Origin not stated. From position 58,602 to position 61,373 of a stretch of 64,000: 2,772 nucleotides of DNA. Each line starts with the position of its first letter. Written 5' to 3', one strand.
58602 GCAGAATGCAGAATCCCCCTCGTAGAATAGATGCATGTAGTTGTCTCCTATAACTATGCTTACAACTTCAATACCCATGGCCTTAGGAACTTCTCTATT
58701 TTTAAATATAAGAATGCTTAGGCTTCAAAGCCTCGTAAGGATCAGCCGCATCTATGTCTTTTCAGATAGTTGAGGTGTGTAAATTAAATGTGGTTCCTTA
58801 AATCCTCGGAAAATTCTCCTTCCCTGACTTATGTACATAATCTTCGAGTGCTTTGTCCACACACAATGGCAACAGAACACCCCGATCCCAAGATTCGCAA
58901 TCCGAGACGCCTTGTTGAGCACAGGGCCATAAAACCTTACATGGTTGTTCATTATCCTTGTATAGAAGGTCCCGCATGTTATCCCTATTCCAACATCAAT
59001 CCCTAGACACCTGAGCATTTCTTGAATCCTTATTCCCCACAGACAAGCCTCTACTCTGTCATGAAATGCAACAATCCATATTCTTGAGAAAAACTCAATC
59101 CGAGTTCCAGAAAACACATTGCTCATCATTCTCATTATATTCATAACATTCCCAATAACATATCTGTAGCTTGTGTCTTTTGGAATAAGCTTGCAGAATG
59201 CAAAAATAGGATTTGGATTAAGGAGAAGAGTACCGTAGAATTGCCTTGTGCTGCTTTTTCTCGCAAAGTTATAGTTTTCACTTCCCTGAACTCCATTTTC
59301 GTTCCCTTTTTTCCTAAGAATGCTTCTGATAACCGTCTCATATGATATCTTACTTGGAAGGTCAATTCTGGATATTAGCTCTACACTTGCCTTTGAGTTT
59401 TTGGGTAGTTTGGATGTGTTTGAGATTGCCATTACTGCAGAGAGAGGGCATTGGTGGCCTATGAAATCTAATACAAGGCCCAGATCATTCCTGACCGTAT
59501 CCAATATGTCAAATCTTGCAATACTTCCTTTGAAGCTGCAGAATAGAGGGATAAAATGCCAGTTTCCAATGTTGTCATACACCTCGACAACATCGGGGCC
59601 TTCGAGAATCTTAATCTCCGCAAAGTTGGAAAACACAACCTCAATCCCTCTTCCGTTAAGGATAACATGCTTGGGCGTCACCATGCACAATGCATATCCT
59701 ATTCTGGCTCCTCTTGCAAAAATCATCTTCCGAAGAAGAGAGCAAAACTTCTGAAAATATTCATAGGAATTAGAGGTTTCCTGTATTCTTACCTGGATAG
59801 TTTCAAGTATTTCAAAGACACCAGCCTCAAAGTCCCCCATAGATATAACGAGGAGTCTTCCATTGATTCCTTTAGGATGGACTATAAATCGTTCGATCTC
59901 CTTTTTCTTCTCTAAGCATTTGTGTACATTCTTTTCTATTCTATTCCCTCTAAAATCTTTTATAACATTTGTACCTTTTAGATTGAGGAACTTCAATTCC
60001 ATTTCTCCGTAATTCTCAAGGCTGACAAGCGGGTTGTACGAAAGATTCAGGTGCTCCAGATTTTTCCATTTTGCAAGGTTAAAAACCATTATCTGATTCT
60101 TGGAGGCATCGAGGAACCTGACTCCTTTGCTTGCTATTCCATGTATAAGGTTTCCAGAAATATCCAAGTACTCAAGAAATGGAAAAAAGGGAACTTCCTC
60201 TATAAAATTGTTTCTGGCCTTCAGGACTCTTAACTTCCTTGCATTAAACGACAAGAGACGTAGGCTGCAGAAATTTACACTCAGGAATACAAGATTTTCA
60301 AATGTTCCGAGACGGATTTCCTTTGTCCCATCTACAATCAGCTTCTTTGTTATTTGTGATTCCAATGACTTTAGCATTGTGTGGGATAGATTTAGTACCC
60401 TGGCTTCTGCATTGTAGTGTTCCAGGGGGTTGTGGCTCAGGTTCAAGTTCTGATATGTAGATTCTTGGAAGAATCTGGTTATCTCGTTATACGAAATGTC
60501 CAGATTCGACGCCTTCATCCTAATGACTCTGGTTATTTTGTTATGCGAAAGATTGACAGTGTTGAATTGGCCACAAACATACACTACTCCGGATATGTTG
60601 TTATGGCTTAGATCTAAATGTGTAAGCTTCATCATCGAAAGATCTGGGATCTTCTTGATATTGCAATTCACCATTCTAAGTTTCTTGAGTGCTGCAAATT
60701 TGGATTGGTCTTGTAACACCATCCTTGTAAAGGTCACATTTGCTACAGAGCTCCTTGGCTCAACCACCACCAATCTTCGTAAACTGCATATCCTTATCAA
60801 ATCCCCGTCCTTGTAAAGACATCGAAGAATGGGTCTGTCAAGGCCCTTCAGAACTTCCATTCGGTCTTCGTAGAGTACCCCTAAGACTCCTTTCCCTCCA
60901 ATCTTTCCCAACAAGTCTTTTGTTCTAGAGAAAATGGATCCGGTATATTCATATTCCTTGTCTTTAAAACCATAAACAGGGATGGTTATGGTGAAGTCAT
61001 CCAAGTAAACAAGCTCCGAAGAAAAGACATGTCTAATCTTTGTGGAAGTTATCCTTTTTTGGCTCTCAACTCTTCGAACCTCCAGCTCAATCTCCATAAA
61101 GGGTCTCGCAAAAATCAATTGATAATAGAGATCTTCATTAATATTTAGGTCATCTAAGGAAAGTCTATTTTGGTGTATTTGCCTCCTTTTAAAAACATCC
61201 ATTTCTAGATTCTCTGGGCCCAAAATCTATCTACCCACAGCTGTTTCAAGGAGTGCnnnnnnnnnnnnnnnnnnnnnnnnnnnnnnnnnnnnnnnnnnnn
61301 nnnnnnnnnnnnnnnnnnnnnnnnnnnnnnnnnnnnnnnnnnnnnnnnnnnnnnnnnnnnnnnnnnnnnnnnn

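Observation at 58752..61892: Fungal Cyr1-type adenylate cyclase placed head-to-head with a candidate Sho1-like 4TM+SH3 protein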

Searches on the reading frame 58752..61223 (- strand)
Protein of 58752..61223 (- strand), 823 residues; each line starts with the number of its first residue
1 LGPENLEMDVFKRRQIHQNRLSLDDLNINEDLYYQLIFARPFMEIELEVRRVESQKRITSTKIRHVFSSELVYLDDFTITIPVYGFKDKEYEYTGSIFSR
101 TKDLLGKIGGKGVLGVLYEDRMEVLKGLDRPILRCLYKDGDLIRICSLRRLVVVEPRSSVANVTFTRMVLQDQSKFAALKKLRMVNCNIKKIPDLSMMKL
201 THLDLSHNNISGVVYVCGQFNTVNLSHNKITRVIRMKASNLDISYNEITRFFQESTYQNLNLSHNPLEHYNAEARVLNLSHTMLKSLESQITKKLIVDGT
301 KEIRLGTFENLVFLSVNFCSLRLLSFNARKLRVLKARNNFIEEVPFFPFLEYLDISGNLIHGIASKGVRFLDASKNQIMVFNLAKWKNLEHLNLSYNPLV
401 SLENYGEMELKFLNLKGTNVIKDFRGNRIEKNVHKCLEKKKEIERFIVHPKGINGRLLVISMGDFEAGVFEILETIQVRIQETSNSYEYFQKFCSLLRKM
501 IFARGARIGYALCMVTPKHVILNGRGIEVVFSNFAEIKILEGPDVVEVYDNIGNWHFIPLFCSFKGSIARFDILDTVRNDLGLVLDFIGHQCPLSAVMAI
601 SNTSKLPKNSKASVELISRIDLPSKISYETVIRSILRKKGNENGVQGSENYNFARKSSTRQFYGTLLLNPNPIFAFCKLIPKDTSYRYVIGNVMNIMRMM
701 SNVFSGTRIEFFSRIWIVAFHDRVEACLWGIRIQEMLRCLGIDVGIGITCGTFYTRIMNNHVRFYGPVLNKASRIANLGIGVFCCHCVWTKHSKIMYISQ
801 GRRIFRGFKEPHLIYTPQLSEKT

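Call 3: search_protein_families(library=pfam, proteins=[window:58752-61223:-], max_evalue=1)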
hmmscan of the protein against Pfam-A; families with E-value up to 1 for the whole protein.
window:58752-61223:- (823 aa): 5 families
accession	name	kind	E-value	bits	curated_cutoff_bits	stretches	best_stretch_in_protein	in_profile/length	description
PF12799.13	LRR_4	-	5.2e-18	65.1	27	3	179-210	3-35/44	Leucine Rich repeats (2 copies)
PF00560.39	LRR_1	-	6.5e-08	31.7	20.6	1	199-213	1-15/23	Leucine Rich Repeat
PF13855.12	LRR_8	-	1.5e-07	31.5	27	2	179-229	3-60/61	Leucine rich repeat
PF13516.12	LRR_6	-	0.0019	18.5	23.4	1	198-212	3-17/24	Leucine Rich repeat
PF07314.17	Lit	-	0.2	12.1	24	0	213-268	19-73/176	Lipoprotein intramolecular transacylase Lit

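Call 4: search_solved_structures(query=window:58752-61223:-, max_evalue=1, show_alignments=2)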
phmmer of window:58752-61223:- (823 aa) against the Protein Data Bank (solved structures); distinct sequences matched with E-value up to 1: 12.
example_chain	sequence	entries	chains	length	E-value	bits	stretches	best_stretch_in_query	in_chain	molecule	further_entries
8esf_A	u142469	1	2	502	0.00015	23.2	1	344-424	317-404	Nischarin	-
3zyj_A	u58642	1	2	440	0.094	13.9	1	177-220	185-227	LEUCINE-RICH REPEAT-CONTAINING PROTEIN 4C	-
9s87_A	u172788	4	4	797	0.11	13.6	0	196-223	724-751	Protein BRASSINOSTEROID INSENSITIVE 1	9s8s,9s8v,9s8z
3rgx_A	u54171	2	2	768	0.12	13.6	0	196-223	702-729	Protein BRASSINOSTEROID INSENSITIVE 1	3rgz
4m7e_A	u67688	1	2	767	0.12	13.6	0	196-223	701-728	Protein BRASSINOSTEROID INSENSITIVE 1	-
3riz_A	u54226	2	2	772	0.15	13.3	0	196-223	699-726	Protein BRASSINOSTEROID INSENSITIVE 1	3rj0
4lsa_A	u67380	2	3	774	0.15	13.2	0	196-223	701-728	Protein BRASSINOSTEROID INSENSITIVE 1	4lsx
6fif_A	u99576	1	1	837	0.16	13.2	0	196-223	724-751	Protein BRASSINOSTEROID INSENSITIVE 1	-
8weh_A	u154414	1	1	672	0.5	11.5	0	179-214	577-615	MALE DISCOVERER 1-INTERACTING RECEPTOR-LIKE KINASE 2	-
8wef_A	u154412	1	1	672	0.55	11.4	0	179-214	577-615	MALE DISCOVERER 1-INTERACTING RECEPTOR-LIKE KINASE 2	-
8wei_A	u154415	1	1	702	0.68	11.1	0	179-214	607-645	MALE DISCOVERER 1-INTERACTING RECEPTOR-LIKE KINASE 2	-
8yaa_A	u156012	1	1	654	0.97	10.6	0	182-214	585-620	MDIS1-interacting receptor like kinase 2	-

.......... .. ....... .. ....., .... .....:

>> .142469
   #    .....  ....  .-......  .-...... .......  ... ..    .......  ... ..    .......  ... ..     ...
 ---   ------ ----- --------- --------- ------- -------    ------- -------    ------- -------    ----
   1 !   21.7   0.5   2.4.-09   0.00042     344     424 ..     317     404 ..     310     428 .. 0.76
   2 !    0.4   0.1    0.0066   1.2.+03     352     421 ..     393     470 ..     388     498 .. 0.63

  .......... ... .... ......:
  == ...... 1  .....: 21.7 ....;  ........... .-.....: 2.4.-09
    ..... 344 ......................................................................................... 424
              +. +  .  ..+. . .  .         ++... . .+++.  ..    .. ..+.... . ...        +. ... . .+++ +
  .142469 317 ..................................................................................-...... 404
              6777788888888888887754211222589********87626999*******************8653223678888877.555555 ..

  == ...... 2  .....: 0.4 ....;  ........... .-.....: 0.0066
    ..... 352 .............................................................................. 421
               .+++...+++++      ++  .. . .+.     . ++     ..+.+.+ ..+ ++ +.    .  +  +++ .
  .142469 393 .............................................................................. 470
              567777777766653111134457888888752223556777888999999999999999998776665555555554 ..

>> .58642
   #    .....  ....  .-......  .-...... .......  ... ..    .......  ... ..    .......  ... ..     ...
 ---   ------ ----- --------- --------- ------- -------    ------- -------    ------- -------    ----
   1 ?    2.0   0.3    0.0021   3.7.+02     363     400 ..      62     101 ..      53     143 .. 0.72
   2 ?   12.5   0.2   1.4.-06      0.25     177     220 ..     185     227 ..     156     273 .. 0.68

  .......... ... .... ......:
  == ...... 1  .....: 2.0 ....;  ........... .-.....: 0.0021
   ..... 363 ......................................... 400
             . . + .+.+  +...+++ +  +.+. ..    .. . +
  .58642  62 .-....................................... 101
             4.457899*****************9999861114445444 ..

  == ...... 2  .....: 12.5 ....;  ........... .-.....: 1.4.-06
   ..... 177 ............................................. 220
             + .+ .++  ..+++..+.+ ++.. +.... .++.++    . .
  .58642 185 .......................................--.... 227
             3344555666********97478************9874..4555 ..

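Call 5: find_homologous_proteins(query=window:58752-61223:-, max_evalue=0.001)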
Query window:58752-61223:- (823 aa): 11 proteins with E <= 0.001 among 8000 candidates.
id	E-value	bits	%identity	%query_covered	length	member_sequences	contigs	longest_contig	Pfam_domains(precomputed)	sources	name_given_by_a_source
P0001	0.0e+0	1767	100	95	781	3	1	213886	PF00560.40,PF12799.14,PF13855.13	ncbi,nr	ncbi:hypothetical protein GPK93_02g02200 [Encephalitozoon intestinalis]|nr:hypothetical protein GPK9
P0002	0.0e+0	1211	66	95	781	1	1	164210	PF13516.13,PF00560.40,PF12799.14,PF13855.13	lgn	-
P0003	0.0e+0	1202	66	95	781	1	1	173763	PF00560.40,PF12799.14,PF13855.13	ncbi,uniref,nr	ncbi:hypothetical protein EROM_020510 [Encephalitozoon romaleae SJ-2008]|uniref:Uncharacterized prot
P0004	0.0e+0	1177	65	95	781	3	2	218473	PF00560.40,PF12799.14,PF13855.13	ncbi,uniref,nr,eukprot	ncbi:hypothetical protein EHEL_020530 [Encephalitozoon hellem ATCC 50504]|uniref:Uncharacterized pro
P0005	0.0e+0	1156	64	95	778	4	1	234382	PF13516.13,PF00560.40,PF12799.14,PF13855.13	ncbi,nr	ncbi:hypothetical protein J0A71_10g21540 [Encephalitozoon cuniculi]|nr:hypothetical protein J0A71_10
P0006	5.1e-276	936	54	95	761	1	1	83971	PF00560.40,PF12799.14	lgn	-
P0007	1.1e-223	763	46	95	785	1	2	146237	PF13516.13,PF00560.40,PF12799.14,PF13855.13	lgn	-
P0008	1.2e-211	723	43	95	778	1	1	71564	PF13516.13,PF00560.40,PF12799.14,PF13855.13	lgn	-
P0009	1.3e-187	644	39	95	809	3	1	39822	PF00560.40,PF12799.14,PF13855.13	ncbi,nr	ncbi:hypothetical protein CWI42_020310 [Ordospora colligata]|nr:hypothetical protein CWI42_020310 [O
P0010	2.4e-5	41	27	32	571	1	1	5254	PF23598.2,PF13516.13,PF00560.40,PF12799.14,PF13855.13,PF23952.2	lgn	-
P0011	3.1e-5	40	27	32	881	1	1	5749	PF13516.13,PF00560.40,PF12799.14,PF13855.13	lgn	-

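Call 26: predict_structure(alignment_id=A1)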
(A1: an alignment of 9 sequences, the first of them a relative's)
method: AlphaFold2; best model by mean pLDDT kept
length: 781 residues; sequences in the alignment: 9
mean_pLDDT: 58.9   pTM: 0.47
mean pLDDT of the five models: 58.9, 57.9, 55.2, 53.8, 48.7
residues with pLDDT >= 90: 98; 70-90: 200; 50-70: 180; < 50: 303
segments of 3 or more residues with pLDDT < 50: 17-21, 116-122, 129-133, 335-338, 353-385, 391-398, 468-471, 473-629, 643-648, 708-721, 723-730, 732-781
pLDDT, mean of each block of 10 residues (from residue 1): 78 52 71 78 75 87 78 75 85 78 76 57 51 62 81 77 91 85 95 88 94 87 92 95 92 91 94 85 90 82 88 73 79 54 61 45 31 29 48 47 60 54 71 78 60 70 54 36 24 24 24 22 22 29 29 21 26 21 28 29 24 31 45 66 50 66 60 62 63 70 56 38 47 44 32 31 26 26 28
secondary structure, 60 per line:
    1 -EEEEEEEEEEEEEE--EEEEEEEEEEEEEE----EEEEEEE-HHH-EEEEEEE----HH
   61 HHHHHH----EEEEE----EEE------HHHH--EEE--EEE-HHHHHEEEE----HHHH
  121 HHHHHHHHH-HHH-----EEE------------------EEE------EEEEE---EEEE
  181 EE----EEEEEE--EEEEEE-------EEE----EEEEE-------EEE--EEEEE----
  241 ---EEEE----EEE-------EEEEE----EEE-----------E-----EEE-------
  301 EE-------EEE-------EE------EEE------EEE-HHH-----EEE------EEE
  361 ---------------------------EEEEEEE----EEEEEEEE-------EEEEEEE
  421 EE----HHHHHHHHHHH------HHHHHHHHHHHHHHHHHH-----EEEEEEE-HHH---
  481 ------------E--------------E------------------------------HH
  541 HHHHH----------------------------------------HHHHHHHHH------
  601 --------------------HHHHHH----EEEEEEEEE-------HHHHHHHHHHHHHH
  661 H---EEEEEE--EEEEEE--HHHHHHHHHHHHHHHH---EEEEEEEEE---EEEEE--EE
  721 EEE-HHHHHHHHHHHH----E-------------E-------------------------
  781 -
elements in order (helices of 4 or more, strands of 3 or more residues): E2-15 E18-31 E36-42 E48-54 H59-66 E71-75 E80-82 H89-92 E95-97 E100-102 H104-108 E109-112 H117-129 E139-141 E160-162 E169-173 E177-182 E187-192 E195-200 E208-210 E215-219 E227-229 E232-236 E244-247 E252-254 E262-266 E271-273 E291-293 E310-312 E328-330 E337-339 E349-351 E358-360 E388-394 E399-406 E414-422 H427-437 H444-461 E467-473 H539-545 H586-594 H621-626 E631-639 H647-661 E665-670 E673-678 H681-696 E700-708 E712-716 E719-723 H725-736

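Call 44: search_protein_families(library=pfam, alignment_id=A5, max_evalue=10)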
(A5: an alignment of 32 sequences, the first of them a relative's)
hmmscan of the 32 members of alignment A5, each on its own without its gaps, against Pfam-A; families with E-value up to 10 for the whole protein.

A. member 1, P0001 (781 aa): 4 families
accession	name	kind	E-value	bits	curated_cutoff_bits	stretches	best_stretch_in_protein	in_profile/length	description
PF12799.13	LRR_4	-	4.2e-18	65.4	27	3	137-168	3-35/44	Leucine Rich repeats (2 copies)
PF13855.12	LRR_8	-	8.3e-08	32.3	27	2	137-187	3-60/61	Leucine rich repeat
PF00560.39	LRR_1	-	8.4e-08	31.3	20.6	2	157-171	1-15/23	Leucine Rich Repeat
PF13516.12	LRR_6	-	0.0013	19.1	23.4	1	156-170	3-17/24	Leucine Rich repeat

B. families by the number of members that match (of 32 scanned): 22 families
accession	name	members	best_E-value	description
PF12799.13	LRR_4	26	4.2e-18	Leucine Rich repeats (2 copies)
PF13855.12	LRR_8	22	2e-10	Leucine rich repeat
PF00560.39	LRR_1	21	1.9e-11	Leucine Rich Repeat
PF13516.12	LRR_6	19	8.3e-07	Leucine Rich repeat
PF23952.1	LRR_EndoS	5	0.049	Endo-beta-N-acetylglucosaminidase EndoS LRR domain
PF21215.2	CSN3-like_C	2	2.1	COP9 signalosome complex subunit 3-like, C-terminal helix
PF12527.13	DUF3727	1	0.023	Protein of unknown function (DUF3727)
PF25013.1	LRR_Zer-1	1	0.03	Zer-1-like, Leucine-rich repeats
PF23211.1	LRR_LRWD1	1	0.041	Leucine-rich repeat and WD repeat-containing protein 1, LRR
PF23010.2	RA_3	1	0.046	PHLPP protein RA domain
PF03118.21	RNA_pol_A_CTD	1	0.062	Bacterial RNA polymerase, alpha chain C terminal domain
PF08970.15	Sda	1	0.086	Sporulation inhibitor A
PF13599.13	Pentapeptide_4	1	0.094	Pentapeptide repeat region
PF24048.1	LRR_NXF1-5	1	0.096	NXF1/2/3/5 leucine-rich repeat domain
PF17677.7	Glyco_hydro38C2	1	0.12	Glycosyl hydrolases family 38 C-terminal beta sandwich domain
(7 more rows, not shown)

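Call 51: fold_search(model_id=the predicted structure, library=pdb)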
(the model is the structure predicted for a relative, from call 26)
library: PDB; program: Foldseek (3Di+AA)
matches with E <= 10: 781; with E <= 0.001: 21
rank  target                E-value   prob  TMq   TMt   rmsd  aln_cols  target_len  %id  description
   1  1ybt_B                9.1e-05  1.00  0.13  0.56   2.7       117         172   19  MYCOBACTERIUM TUBERCULOSIS ADENYLYL CYCLASE, RV1900C CHD (released 2005-02-15)
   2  1ybt_A                1.4e-04  1.00  0.13  0.57   2.8       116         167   19  MYCOBACTERIUM TUBERCULOSIS ADENYLYL CYCLASE, RV1900C CHD (released 2005-02-15)
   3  1ybu_A                1.7e-04  1.00  0.13  0.59   2.7       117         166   19  Mycobacterium tuberculosis adenylyl cyclase Rv1900c CHD, in complex with a substrate analog. (released 2005-02-15)
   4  4wpa_A                2.8e-04  1.00  0.13  0.60   2.6       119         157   22  Crystal structure of Adenylyl cyclase Ma1120 from Mycobacterium Avium bound to Pyrophosphate and Calcium (released 2015-09-02)
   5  4wp9_A                3.1e-04  1.00  0.13  0.57   2.9       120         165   22  Crystal structure of Adenylyl cyclase MA1120 from Mycobacterium Avium bound to 2'5'-DD-3'-ATP, Calcium and Magnesium i (released 2015-09-02)
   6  5d0h_A                3.2e-04  1.00  0.13  0.58   2.6       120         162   23  Crystal Structure of triple mutant (KDA to EGY) of an adenylyl cyclase Ma1120 from Mycobacterium avium in complex with (released 2016-08-10)
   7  3r5g_B                3.9e-04  1.00  0.13  0.44   4.6       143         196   17  Crystal structure of the adenylyl cyclase CyaB from P. aeruginosa (released 2012-01-11)
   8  4wp9_B                4.8e-04  1.00  0.13  0.59   2.9       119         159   22  Crystal structure of Adenylyl cyclase MA1120 from Mycobacterium Avium bound to 2'5'-DD-3'-ATP, Calcium and Magnesium i (released 2015-09-02)
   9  4wpa_B                4.8e-04  1.00  0.13  0.59   2.8       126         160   20  Crystal structure of Adenylyl cyclase Ma1120 from Mycobacterium Avium bound to Pyrophosphate and Calcium (released 2015-09-02)
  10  5d0g_B                5.3e-04  1.00  0.12  0.56   3.2       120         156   21  Crystal structure of triple mutant (KDA to EGY) of adenylyl cyclase Ma1120 from Mycobacterium avium in complex with GT (released 2016-08-10)
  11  4wp8_B                5.8e-04  1.00  0.13  0.57   2.8       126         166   21  Crystal structure of Adenylyl cyclase Ma1120 from Mycobacterium Avium in complex with 2'5'-DD-3'-ATP and Manganese ion (released 2015-09-02)
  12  5d15_A                6.4e-04  1.00  0.13  0.58   2.8       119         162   22  Crystal structure of an adenylyl cyclase Ma1120 from Mycobacterium avium in complex with ATP and calcium ion (released 2016-08-10)
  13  5d0e_B                6.4e-04  1.00  0.13  0.57   2.9       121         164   21  Crystal Structure of an adenylyl cyclase Ma1120-Cat in complex with GTP and calcium from Mycobacterium avium (released 2016-08-10)
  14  8u8b_A                6.4e-04  1.00  0.21  0.10  10.7       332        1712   20  Cryo-EM structure of LRRK2 bound to type II inhibitor rebastinib (released 2024-01-31)
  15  4wp8_A                7.1e-04  1.00  0.13  0.57   2.9       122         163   21  Crystal structure of Adenylyl cyclase Ma1120 from Mycobacterium Avium in complex with 2'5'-DD-3'-ATP and Manganese ion (released 2015-09-02)
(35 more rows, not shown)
